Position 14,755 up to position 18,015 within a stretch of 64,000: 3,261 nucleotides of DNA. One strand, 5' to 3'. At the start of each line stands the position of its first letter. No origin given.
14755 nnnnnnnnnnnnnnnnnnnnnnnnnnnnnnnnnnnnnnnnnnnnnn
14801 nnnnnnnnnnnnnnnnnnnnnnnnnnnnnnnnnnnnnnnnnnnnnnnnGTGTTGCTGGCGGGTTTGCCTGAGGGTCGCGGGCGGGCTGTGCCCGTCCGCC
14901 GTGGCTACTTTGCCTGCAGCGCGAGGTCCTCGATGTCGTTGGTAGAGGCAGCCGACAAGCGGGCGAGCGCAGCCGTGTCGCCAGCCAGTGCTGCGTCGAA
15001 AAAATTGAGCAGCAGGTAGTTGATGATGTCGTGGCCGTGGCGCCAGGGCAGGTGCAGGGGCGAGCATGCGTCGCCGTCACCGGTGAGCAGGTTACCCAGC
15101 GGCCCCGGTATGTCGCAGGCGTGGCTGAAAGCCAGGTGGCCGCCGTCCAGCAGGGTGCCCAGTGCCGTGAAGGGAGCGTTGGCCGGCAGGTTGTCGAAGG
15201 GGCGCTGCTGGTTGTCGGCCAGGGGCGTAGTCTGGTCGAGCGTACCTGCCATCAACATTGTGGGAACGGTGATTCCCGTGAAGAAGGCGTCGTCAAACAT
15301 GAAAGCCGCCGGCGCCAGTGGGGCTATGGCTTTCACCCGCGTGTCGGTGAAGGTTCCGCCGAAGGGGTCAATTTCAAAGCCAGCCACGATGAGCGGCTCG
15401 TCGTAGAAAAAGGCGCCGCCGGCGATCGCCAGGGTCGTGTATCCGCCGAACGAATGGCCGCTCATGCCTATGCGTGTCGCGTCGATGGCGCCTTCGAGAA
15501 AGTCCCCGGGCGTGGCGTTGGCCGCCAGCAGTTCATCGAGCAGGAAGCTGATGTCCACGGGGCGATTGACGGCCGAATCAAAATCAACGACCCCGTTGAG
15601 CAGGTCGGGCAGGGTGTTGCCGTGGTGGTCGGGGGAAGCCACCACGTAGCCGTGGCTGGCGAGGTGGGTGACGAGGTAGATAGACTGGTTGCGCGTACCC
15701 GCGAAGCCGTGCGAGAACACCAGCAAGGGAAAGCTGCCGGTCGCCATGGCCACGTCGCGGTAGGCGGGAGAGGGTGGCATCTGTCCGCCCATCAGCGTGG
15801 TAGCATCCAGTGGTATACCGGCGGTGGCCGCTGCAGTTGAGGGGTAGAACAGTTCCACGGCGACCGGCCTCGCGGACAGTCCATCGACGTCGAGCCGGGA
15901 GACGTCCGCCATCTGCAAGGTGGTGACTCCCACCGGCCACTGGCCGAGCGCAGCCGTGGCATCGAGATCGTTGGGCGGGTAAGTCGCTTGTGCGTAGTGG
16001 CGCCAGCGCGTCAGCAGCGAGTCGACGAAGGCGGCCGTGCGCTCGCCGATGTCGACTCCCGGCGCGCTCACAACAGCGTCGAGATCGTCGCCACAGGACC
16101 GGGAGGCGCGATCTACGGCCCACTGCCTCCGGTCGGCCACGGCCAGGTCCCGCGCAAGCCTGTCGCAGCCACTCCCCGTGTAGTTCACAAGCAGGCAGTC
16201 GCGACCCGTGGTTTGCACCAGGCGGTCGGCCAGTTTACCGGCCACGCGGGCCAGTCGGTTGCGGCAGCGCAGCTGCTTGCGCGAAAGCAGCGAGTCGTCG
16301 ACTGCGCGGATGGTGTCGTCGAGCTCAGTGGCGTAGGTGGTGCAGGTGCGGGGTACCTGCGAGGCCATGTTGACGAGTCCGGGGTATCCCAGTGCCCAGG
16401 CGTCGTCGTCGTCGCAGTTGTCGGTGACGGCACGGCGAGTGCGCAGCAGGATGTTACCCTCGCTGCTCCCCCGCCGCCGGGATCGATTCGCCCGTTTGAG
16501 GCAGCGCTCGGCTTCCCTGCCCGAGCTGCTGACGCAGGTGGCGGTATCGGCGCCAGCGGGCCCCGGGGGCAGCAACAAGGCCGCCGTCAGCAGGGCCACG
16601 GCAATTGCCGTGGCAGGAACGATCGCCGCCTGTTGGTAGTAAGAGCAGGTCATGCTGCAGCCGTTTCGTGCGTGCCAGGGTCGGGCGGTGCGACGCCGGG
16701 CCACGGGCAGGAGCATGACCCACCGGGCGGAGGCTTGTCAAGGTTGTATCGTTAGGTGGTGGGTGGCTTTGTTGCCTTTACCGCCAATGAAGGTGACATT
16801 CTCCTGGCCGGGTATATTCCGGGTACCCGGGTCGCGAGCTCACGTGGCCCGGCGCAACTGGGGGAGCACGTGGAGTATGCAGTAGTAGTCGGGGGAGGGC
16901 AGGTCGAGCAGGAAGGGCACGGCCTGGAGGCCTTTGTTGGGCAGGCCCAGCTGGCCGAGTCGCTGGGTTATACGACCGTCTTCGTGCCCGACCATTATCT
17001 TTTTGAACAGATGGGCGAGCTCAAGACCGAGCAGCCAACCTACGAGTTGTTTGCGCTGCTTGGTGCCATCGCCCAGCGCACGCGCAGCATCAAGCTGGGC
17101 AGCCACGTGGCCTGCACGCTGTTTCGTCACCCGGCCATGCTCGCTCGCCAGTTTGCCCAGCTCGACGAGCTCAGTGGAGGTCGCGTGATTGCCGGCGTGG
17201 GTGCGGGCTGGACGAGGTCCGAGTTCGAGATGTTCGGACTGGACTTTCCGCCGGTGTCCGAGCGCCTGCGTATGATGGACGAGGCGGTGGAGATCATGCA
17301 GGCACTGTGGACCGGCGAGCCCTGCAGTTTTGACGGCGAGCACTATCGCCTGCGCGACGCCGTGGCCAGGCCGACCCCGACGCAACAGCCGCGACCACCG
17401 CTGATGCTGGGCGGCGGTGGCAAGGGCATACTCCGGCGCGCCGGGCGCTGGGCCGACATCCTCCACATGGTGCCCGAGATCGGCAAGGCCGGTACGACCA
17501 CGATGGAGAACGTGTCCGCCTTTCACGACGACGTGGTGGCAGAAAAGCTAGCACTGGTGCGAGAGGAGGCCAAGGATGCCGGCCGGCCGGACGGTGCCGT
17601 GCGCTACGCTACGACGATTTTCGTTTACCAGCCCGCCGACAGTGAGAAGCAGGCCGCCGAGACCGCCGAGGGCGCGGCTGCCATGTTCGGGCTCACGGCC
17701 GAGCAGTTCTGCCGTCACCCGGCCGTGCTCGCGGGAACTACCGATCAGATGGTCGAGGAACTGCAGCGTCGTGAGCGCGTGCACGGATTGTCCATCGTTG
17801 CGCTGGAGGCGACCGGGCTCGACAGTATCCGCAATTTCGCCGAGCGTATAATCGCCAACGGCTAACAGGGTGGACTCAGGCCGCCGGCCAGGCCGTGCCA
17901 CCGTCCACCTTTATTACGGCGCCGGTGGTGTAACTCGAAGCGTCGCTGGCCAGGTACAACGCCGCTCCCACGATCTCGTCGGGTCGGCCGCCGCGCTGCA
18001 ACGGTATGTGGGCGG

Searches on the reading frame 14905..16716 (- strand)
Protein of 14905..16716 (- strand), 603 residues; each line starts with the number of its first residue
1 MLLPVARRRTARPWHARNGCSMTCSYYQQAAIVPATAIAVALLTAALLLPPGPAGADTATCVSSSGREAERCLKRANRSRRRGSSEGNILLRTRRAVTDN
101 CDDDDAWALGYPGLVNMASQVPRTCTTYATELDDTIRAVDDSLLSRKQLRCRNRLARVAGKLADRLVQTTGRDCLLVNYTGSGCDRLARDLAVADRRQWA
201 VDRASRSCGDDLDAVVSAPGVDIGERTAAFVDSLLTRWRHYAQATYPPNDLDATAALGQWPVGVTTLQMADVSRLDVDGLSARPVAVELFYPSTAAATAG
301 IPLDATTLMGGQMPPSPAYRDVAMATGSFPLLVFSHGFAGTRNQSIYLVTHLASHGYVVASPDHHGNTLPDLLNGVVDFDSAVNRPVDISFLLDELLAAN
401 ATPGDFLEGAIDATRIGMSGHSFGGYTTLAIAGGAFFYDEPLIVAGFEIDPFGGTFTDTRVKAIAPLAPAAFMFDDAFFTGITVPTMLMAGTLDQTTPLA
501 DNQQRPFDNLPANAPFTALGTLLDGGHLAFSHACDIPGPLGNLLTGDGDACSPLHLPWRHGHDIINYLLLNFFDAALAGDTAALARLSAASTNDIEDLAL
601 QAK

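Call 64: search_protein_families(library=pfam, proteins=[window:14905-16716:-], max_evalue=0.00001)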
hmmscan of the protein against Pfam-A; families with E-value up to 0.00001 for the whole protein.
window:14905-16716:- (603 aa): 3 families
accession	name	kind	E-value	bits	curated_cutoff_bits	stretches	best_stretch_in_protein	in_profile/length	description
PF03403.19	PAF-AH_p_II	-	6.3e-12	45.2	20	1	317-366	87-137/372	Platelet-activating factor acetylhydrolase, isoform II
PF07224.18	Chlorophyllase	-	7e-11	41.9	26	1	314-462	27-163/301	Chlorophyllase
PF12740.14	PETase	-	1.3e-09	38.3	28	0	325-432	50-143/263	PET hydrolase-like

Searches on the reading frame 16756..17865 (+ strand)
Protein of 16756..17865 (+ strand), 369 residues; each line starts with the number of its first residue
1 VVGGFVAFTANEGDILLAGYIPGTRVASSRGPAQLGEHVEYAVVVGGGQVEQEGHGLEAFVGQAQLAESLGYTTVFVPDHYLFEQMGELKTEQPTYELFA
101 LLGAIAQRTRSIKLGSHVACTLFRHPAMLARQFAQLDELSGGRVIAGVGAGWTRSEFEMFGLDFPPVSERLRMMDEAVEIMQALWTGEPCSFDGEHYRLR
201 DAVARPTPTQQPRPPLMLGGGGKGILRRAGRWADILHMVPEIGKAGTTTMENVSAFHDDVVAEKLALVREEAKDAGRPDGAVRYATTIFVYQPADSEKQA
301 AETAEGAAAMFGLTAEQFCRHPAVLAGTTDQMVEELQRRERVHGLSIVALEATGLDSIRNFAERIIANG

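Call 64: search_protein_families(library=pfam, proteins=[window:16756-17865:+], max_evalue=0.00001)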
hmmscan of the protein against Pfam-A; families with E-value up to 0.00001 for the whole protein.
window:16756-17865:+ (369 aa): 1 family
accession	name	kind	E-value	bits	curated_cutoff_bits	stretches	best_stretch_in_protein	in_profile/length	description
PF00296.26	Bac_luciferase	-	1.1e-52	179.9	27.9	1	48-327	13-259/314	Luciferase-like monooxygenase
